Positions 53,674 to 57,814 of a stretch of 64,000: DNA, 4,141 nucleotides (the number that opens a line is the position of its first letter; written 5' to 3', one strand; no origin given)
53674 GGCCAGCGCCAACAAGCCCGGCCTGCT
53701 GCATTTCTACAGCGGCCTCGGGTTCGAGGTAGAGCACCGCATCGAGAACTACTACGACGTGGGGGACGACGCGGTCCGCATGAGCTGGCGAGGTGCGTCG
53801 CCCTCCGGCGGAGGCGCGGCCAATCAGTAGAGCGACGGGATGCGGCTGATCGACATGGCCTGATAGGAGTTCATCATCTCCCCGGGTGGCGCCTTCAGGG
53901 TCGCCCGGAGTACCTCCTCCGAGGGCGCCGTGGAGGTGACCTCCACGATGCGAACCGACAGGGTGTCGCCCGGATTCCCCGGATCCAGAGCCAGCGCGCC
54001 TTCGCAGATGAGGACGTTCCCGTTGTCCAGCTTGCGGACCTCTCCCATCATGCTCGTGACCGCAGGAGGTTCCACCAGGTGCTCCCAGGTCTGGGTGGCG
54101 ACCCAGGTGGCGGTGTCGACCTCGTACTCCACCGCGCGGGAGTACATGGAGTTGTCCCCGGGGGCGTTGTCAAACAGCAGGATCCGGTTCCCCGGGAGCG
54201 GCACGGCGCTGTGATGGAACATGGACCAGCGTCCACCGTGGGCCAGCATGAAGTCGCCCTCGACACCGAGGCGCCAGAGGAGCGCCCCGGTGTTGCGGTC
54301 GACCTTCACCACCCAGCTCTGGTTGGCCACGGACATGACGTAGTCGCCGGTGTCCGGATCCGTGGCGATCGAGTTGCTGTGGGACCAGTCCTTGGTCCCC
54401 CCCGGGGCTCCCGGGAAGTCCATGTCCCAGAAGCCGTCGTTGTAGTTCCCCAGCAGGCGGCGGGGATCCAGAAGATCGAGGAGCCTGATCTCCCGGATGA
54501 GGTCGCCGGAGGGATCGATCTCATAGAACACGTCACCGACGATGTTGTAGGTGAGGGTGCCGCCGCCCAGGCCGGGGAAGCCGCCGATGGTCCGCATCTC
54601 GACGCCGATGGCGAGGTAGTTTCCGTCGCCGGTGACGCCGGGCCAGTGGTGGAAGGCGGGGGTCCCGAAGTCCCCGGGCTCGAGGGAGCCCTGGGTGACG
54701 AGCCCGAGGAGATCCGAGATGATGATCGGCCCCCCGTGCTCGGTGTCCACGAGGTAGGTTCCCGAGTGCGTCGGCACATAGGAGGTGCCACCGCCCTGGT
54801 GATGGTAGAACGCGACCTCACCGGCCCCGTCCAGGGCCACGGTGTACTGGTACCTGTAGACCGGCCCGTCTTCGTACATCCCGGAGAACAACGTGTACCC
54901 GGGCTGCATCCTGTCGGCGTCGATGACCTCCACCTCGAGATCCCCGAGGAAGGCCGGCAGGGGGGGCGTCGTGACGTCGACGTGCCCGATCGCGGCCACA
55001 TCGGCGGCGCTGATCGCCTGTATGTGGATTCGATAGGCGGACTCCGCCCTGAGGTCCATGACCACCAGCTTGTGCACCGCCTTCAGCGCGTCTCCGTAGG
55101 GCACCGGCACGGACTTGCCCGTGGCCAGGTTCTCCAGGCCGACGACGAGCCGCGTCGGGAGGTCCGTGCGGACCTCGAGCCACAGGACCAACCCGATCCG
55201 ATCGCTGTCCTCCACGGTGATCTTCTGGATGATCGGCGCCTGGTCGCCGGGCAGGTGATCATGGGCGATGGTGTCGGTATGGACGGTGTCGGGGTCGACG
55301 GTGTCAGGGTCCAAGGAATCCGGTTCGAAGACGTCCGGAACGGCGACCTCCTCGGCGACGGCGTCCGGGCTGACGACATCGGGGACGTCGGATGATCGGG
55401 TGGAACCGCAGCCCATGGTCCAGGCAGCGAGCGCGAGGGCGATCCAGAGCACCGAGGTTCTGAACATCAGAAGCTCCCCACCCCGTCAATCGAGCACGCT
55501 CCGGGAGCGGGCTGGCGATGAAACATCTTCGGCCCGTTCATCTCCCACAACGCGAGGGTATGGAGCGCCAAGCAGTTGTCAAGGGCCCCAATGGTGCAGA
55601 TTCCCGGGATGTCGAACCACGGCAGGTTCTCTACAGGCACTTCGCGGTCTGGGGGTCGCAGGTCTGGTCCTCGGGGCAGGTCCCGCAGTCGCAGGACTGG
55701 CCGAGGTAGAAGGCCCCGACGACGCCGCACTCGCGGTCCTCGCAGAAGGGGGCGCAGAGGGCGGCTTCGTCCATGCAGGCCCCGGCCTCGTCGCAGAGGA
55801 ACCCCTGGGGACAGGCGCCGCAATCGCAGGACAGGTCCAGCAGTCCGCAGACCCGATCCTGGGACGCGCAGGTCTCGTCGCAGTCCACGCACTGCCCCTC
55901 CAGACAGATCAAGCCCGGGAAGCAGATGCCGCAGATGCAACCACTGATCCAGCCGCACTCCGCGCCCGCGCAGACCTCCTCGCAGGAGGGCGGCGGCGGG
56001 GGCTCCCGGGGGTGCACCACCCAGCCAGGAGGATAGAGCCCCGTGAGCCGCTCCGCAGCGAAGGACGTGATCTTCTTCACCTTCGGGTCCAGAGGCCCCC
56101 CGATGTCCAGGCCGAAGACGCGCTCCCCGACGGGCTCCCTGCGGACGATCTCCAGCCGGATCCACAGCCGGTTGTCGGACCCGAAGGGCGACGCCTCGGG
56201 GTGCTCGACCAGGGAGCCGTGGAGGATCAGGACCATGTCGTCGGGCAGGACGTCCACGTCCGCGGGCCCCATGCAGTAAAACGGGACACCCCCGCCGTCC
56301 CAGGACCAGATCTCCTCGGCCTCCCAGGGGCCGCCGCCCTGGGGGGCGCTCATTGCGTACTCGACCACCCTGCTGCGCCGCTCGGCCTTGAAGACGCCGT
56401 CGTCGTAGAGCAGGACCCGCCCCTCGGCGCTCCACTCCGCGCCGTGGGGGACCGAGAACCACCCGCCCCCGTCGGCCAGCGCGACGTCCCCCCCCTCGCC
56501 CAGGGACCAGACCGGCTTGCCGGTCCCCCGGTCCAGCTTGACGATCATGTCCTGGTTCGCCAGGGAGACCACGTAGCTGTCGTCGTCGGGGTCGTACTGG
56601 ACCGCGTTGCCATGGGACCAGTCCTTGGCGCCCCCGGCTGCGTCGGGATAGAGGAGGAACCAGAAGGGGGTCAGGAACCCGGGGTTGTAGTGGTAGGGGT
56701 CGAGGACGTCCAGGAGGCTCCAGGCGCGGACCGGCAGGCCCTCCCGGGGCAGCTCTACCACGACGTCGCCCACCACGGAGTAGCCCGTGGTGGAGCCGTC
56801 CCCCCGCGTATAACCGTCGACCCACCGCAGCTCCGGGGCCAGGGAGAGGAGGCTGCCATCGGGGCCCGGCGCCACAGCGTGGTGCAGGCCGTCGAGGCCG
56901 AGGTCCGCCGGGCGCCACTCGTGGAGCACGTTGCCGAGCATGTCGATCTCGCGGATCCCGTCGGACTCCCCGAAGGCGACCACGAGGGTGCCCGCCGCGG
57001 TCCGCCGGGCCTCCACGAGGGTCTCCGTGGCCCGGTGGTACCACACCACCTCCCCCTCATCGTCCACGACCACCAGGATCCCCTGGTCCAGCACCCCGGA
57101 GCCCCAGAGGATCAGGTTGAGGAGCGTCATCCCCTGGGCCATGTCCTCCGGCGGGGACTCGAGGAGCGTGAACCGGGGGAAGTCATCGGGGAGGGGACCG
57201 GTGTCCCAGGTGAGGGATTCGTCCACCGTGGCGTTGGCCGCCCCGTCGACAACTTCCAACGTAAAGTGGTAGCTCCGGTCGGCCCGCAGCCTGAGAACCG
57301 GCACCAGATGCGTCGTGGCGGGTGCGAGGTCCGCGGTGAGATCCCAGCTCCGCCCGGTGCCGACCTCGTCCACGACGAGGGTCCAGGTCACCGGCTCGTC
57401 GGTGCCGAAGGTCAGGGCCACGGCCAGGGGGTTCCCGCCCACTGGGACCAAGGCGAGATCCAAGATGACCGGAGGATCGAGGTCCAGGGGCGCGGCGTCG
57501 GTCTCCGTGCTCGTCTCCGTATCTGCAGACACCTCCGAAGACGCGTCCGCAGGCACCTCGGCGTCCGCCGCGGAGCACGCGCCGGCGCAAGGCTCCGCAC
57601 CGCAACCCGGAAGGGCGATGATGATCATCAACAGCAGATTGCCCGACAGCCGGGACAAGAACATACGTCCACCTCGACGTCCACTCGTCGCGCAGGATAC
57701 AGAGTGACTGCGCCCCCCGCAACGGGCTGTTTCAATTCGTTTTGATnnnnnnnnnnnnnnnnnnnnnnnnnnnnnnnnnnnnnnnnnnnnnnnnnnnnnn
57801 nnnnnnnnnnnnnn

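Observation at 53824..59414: Cluster of three divergent ASST-like (aryl-sulfotransferase-like) beta-propeller lipoprotein paralogues, one with a Cys-rich tail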

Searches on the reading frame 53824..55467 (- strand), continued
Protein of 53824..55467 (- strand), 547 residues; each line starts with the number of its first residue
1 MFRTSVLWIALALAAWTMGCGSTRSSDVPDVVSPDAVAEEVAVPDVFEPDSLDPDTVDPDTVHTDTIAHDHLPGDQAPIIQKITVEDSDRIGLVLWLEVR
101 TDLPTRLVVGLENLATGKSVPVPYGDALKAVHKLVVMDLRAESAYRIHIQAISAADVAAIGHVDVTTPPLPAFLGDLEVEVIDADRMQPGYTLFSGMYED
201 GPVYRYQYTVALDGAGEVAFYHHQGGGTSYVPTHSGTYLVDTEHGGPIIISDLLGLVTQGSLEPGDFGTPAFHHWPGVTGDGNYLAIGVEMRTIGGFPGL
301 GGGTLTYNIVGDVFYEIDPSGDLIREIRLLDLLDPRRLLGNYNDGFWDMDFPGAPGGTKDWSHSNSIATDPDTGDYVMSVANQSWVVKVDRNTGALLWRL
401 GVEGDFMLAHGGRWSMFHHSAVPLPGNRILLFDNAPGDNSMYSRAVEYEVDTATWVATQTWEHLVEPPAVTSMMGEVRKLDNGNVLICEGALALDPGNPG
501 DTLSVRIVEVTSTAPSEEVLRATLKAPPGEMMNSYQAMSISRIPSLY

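Call 79: find_encoding_contigs(protein=P0060, flank=10000, max_places=2)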
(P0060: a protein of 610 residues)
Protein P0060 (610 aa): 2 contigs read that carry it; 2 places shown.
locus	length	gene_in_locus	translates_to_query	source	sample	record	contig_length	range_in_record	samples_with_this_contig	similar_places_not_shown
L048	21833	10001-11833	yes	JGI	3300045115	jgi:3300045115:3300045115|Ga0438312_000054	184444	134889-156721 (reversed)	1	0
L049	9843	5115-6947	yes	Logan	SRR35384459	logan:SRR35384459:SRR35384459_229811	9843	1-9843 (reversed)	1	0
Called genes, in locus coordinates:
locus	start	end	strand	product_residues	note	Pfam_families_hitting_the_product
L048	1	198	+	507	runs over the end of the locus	PF12704:MacB_PCD (faint), PF02687:FtsX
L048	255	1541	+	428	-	PF12704:MacB_PCD, PF02687:FtsX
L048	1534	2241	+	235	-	PF02463:SMC_N (faint), PF00005:ABC_tran, PF13304:AAA_21 (faint)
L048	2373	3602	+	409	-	-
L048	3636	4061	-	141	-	PF01850:PIN, PF13470:PIN_3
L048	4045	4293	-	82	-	PF01402:RHH_1 (weak)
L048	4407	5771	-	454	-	PF22039:HUTI_composite_bact, PF01979:Amidohydro_1, PF07969:Amidohydro_3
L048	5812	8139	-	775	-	-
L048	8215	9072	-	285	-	PF00198:2-oxoacid_dh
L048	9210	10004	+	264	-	-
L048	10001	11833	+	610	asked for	PF05935:Arylsulfotrans, PF14269:Arylsulfotran_2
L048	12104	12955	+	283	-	PF12974:Phosphonate-bd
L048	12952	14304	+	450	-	PF00672:HAMP, PF00990:GGDEF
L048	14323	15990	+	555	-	PF01642:MM_CoA_mutase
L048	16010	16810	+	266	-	PF00005:ABC_tran, PF13304:AAA_21 (faint)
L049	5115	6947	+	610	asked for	PF05935:Arylsulfotrans, PF14269:Arylsulfotran_2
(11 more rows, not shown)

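Call 80: find_encoding_contigs(protein=P0167, flank=10000, max_places=2)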
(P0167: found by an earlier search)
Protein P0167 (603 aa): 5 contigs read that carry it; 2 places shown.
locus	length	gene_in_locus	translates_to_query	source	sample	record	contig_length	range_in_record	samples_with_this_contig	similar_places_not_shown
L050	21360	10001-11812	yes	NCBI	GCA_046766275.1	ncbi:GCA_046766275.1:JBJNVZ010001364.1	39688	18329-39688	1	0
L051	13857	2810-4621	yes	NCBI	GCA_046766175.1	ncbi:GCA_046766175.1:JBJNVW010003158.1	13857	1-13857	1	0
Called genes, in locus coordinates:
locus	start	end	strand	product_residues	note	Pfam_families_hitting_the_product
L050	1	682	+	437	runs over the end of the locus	PF04055:Radical_SAM, PF12544:LAM_C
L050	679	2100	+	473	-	PF00474:SSF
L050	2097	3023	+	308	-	PF00583:Acetyltransf_1 (weak)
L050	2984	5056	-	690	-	PF00884:Sulfatase, PF16347:SGSH_C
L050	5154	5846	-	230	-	PF02518:HATPase_c, PF00072:Response_reg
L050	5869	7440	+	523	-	-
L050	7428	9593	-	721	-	-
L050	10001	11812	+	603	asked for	PF05935:Arylsulfotrans, PF14269:Arylsulfotran_2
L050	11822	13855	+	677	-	PF05935:Arylsulfotrans, PF14269:Arylsulfotran_2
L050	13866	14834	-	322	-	PF03009:GDPD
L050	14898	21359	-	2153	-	?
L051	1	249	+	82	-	?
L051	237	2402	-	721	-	-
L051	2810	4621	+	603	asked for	PF05935:Arylsulfotrans, PF14269:Arylsulfotran_2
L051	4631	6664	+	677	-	PF05935:Arylsulfotrans, PF14269:Arylsulfotran_2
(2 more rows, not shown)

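Call 81: find_encoding_contigs(protein=P0017, flank=10000, max_places=2)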
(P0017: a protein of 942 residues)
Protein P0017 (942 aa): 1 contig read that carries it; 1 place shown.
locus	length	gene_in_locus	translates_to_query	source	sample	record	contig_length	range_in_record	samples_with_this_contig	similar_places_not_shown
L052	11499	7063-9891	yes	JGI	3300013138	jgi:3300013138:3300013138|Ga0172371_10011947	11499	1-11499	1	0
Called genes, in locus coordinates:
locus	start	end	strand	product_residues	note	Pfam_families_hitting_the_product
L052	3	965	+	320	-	?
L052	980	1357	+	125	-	-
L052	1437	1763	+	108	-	PF03091:CutA1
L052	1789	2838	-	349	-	PF21016:RlmN_N (weak), PF04055:Radical_SAM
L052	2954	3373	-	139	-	PF00334:NDK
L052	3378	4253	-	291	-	PF02629:CoA_binding, PF13607:Succ_CoA_lig, PF00549:Ligase_CoA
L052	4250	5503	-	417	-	PF08442:ATP-grasp_2, PF24948:Citrate_synth_N, PF00549:Ligase_CoA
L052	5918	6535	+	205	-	-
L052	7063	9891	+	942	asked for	PF05935:Arylsulfotrans, PF14269:Arylsulfotran_2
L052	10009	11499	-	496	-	?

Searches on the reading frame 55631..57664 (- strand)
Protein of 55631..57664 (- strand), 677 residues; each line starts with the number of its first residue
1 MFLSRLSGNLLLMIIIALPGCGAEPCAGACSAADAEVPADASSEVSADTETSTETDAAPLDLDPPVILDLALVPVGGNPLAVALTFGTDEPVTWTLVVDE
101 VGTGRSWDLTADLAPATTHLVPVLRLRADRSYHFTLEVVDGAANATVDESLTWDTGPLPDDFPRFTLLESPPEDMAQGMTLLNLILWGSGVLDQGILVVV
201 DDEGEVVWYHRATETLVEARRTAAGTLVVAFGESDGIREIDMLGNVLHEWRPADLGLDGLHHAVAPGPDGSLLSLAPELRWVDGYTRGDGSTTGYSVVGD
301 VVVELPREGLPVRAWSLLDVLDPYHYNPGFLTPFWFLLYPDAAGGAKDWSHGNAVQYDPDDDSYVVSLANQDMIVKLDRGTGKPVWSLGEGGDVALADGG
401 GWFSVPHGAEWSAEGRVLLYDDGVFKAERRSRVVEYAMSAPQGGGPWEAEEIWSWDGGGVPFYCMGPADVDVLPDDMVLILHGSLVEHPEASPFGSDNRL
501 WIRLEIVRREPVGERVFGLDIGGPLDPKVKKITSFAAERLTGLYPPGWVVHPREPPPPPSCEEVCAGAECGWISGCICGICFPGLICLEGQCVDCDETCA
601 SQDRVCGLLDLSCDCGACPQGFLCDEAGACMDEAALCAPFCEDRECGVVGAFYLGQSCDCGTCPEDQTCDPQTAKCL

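Call 3: search_protein_families(library=pfam, proteins=[window:55631-57664:-], max_evalue=0.1)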
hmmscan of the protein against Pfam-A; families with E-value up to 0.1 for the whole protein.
window:55631-57664:- (677 aa): 4 families
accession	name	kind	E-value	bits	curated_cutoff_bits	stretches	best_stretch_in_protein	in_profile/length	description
PF05935.17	Arylsulfotrans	-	1.1e-33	117.2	24.2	1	173-485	10-334/374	Arylsulfotransferase (ASST)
PF17425.8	Arylsulfotran_N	-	0.00015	22.2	24.2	1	74-155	6-87/88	Arylsulfotransferase Ig-like domain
PF14269.12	Arylsulfotran_2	-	0.0029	17.5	27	1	261-412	60-207/301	Arylsulfotransferase (ASST)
PF13360.13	PQQ_2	-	0.02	15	27.6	0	359-388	30-59/233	Outer membrane protein assembly factor BamB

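Call 4: search_protein_families(library=ncbifam, proteins=[window:55631-57664:-], max_evalue=0.1)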
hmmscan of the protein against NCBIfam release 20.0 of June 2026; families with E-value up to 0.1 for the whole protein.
window:55631-57664:- (677 aa): 0 families

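Call 6: search_solved_structures(query=window:55631-57664:-, max_evalue=1, show_alignments=1)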
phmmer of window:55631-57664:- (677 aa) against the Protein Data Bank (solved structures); distinct sequences matched with E-value up to 1: 6.
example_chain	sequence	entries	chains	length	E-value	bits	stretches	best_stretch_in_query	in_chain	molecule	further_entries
3elq_A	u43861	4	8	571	4.7e-06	28.1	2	217-324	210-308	Arylsulfate sulfotransferase | Arylsulfate sulfotransferase AssT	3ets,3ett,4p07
4p04_A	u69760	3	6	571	5e-06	28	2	217-324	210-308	Arylsulfate sulfotransferase AssT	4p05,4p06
9kf4_A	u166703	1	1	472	0.015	16.6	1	185-423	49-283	Sulfotransferase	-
9kf6_A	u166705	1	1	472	0.035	15.3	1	309-423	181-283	Sulfotransferase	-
1k85_A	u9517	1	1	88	0.12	13.5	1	86-147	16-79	CHITINASE A1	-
7mq8_LN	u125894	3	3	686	0.4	11.8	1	177-224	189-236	U3 small nucleolar RNA-associated protein 4 homolog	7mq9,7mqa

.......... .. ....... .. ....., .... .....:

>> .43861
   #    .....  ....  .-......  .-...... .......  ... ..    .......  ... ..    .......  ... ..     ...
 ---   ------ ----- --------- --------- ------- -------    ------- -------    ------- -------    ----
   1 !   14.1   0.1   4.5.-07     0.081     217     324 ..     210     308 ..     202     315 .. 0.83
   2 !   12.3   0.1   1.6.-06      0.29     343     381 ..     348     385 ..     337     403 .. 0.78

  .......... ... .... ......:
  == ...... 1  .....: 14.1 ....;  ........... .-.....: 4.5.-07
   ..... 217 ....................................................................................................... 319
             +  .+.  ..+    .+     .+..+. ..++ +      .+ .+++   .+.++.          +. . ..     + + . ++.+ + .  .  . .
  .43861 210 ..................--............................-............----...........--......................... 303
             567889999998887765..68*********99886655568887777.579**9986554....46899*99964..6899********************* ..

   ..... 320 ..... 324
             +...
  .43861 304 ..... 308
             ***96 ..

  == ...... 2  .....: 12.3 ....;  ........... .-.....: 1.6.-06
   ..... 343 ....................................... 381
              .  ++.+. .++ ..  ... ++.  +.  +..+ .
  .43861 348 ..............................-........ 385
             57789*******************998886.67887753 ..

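Call 75: predict_structure(alignment_id=A4)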
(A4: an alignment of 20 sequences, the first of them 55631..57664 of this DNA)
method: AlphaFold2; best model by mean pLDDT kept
length: 677 residues; sequences in the alignment: 20
mean_pLDDT: 85.7   pTM: 0.73
mean pLDDT of the five models: 85.7, 84.2, 81.5, 80.4, 79.4
residues with pLDDT >= 90: 388; 70-90: 209; 50-70: 26; < 50: 54
segments of 3 or more residues with pLDDT < 50: 1-12, 17-56
pLDDT, mean of each block of 10 residues (from residue 1): 43 47 32 33 39 52 92 91 97 97 92 94 96 97 93 94 89 76 80 82 93 90 93 91 92 92 86 94 92 95 88 93 91 87 92 93 95 96 95 94 94 95 89 96 91 90 91 92 92 85 93 89 79 93 92 77 88 86 88 90 86 85 88 88 85 70 92 88
secondary structure, 60 per line:
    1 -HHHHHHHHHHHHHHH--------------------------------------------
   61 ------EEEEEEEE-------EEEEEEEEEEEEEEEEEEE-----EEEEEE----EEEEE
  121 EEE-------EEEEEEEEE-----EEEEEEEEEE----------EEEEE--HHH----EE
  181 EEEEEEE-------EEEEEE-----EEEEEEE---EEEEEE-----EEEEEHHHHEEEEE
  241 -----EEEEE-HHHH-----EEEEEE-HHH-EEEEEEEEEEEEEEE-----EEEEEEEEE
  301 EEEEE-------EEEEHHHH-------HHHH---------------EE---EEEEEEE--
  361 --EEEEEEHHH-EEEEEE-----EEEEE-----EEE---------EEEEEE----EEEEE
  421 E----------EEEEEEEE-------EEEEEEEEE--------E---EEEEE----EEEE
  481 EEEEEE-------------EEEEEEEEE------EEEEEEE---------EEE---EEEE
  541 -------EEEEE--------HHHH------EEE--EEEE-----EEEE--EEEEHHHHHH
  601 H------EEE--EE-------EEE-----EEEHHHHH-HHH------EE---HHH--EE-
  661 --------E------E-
elements in order: H2-16 E67-74 E82-100 E106-111 E116-123 E131-139 E145-154 E165-169 E179-187 E195-200 E206-212 E216-221 E227-231 H232-235 E236-240 E246-250 H252-255 E261-266 E272-286 E292-305 E313-316 H317-320 H328-331 E352-358 E363-368 E373-378 E384-388 E394-396 E406-411 E416-421 E432-439 E447-455 E468-472 E477-486 E500-508 E515-521 E531-533 E537-540 E548-552 H561-564 E571-573 E576-579 E585-588 E591-594 H595-601 E608-610 E622-624 E630-632 H633-637

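Call 85: find_related_loci(query=A5, collection=metagenome_contigs, flank=10000)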
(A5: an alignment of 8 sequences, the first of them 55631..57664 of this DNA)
Query A5 (677 aa) in metagenome_contigs; peptide patterns used: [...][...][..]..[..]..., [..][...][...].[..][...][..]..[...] (x = any residue, [..] = any of these).
60 stretches matched a pattern; 23 encode a relative of the query (tblastn E <= 1e-3); 23 distinct loci.
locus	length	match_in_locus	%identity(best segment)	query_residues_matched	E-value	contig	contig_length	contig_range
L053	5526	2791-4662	69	51-676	0e+0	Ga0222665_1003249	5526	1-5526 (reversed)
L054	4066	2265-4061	46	37-630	3e-176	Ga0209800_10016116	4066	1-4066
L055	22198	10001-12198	36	64-677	7e-85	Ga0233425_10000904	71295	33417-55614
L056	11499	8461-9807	36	67-519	2e-81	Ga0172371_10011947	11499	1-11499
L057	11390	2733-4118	34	56-511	3e-64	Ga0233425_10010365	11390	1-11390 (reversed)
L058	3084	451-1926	35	79-551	2e-60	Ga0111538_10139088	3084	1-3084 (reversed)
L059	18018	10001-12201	33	119-676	1e-56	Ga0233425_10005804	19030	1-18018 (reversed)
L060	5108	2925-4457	30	52-545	8e-54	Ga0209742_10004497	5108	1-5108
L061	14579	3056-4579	31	79-545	3e-51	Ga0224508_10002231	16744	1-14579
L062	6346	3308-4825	29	69-539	2e-50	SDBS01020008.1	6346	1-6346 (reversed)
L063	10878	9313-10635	31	68-474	4e-49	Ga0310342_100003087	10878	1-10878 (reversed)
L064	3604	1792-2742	35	79-389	4e-42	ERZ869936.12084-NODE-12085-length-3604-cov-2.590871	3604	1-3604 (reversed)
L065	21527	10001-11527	30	68-544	3e-42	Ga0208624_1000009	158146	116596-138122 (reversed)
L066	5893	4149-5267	33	84-443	5e-37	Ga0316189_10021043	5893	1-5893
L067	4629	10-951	35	259-545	8e-37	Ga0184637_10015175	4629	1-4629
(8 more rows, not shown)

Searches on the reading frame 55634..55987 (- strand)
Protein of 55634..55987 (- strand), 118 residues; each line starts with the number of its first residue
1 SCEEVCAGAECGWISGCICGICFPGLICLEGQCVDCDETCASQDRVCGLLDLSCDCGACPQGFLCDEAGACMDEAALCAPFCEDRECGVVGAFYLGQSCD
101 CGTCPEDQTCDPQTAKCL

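Call 54: find_homologous_proteins(query=window:55634-55987:-, max_evalue=0.001)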
Query seq(118 aa): 1 candidates shared short words with the query, none scored E <= 0.001.
